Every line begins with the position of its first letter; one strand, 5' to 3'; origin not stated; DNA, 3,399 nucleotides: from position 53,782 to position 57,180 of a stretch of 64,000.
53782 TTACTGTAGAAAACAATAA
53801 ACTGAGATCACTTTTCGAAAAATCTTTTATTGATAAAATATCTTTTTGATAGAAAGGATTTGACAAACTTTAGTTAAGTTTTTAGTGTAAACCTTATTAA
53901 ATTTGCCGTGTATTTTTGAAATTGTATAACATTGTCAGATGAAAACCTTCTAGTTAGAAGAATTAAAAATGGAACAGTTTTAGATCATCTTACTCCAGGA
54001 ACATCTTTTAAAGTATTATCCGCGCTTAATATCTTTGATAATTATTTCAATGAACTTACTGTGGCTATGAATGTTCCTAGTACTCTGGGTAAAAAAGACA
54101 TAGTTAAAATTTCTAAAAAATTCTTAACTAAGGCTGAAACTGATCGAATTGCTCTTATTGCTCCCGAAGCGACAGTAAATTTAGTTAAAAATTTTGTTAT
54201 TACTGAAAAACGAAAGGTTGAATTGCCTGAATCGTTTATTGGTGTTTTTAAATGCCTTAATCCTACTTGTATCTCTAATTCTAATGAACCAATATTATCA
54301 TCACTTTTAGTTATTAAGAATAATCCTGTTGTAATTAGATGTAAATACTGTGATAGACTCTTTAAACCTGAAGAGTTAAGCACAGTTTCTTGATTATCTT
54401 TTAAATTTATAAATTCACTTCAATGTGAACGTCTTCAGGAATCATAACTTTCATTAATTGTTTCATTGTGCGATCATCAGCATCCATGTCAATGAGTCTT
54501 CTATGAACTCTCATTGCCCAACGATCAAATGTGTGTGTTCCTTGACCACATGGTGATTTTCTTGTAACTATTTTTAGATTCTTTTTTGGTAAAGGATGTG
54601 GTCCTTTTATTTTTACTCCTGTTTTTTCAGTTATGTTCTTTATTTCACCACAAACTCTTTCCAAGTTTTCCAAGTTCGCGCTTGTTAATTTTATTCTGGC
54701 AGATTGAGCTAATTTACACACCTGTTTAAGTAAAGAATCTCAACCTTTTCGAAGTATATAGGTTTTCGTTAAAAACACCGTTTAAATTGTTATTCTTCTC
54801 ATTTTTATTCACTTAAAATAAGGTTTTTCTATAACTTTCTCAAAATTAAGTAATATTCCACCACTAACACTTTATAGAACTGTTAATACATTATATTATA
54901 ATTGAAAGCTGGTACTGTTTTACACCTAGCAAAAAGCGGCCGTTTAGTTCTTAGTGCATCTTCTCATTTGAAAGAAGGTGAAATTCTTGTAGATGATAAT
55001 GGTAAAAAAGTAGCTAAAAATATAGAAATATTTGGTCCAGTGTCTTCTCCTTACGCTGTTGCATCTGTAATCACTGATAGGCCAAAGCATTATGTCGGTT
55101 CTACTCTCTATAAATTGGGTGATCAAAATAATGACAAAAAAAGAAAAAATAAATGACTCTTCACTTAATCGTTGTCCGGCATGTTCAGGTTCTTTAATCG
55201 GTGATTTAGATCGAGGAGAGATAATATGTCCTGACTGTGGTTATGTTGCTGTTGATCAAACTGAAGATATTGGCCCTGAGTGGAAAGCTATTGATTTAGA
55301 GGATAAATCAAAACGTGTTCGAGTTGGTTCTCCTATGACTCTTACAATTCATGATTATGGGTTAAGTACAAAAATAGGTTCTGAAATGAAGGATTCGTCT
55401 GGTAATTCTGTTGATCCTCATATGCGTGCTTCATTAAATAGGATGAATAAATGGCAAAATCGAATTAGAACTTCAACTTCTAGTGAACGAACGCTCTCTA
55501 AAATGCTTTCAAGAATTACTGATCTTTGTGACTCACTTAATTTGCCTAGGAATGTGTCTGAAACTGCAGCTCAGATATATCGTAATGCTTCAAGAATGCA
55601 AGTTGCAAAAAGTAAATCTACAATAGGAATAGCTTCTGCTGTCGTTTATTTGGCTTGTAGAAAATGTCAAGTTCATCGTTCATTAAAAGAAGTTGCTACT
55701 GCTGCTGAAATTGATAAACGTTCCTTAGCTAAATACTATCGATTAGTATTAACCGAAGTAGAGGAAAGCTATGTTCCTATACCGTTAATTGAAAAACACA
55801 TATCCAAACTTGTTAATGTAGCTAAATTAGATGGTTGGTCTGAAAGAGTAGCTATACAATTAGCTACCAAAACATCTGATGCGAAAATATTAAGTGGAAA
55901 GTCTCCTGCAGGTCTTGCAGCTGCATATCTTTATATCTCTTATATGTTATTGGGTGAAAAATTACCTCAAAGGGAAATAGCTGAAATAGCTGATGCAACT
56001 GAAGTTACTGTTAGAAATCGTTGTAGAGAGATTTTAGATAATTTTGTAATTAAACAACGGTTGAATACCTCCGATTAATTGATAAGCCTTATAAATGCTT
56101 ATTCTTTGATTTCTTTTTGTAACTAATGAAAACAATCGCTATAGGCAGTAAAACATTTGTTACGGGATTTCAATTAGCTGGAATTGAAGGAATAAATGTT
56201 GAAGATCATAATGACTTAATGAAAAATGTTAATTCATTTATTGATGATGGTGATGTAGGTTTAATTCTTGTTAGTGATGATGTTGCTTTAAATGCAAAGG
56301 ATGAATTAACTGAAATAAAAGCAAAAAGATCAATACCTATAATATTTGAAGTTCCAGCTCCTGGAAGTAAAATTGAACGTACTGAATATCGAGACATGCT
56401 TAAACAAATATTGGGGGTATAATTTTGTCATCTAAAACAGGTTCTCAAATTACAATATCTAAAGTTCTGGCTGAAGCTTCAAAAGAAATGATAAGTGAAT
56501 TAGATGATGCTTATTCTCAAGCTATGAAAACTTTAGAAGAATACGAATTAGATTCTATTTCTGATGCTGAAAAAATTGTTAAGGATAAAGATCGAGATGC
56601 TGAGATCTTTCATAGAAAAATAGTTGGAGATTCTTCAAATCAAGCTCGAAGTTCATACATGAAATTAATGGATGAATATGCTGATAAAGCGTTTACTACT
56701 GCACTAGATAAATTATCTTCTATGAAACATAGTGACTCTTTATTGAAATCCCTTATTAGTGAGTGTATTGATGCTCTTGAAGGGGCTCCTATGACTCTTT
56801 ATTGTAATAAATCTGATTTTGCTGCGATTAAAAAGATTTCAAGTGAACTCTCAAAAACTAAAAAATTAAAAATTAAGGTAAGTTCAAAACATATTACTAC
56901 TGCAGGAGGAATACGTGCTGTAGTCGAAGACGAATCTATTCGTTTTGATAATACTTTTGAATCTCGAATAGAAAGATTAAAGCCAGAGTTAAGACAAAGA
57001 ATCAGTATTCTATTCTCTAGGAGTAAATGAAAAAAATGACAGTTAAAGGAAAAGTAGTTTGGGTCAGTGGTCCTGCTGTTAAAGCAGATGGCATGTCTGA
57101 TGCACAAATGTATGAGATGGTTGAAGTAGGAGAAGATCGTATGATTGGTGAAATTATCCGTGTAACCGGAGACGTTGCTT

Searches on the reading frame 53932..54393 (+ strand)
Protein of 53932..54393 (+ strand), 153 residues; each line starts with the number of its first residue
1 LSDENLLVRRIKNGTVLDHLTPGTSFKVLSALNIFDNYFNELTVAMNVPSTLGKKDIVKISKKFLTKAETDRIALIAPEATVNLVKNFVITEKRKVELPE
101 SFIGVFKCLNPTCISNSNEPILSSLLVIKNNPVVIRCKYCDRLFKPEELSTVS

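Call 31: search_protein_families(library=pfam, proteins=[window:53932-54393:+], max_evalue=0.001)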
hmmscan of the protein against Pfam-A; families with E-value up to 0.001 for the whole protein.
window:53932-54393:+ (153 aa): 2 families
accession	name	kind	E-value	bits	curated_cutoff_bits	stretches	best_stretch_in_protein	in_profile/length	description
PF01948.23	PyrI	-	1.4e-27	96.2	25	1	7-97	2-93/93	Aspartate carbamoyltransferase regulatory chain, allosteric domain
PF02748.20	PyrI_C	-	3e-15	56.2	23.4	1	103-147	3-46/48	Aspartate carbamoyltransferase regulatory chain, metal binding domain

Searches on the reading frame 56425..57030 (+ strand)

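Call 31: search_protein_families(library=pfam, proteins=[window:56425-57030:+], max_evalue=0.001)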
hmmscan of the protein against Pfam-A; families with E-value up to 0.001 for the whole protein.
window:56425-57030:+ (201 aa): 1 family
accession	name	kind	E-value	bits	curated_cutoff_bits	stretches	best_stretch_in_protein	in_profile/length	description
PF01991.23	vATP-synt_E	-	3.5e-17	62.9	24.2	1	28-194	16-195/199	ATP synthase (E/31 kDa) subunit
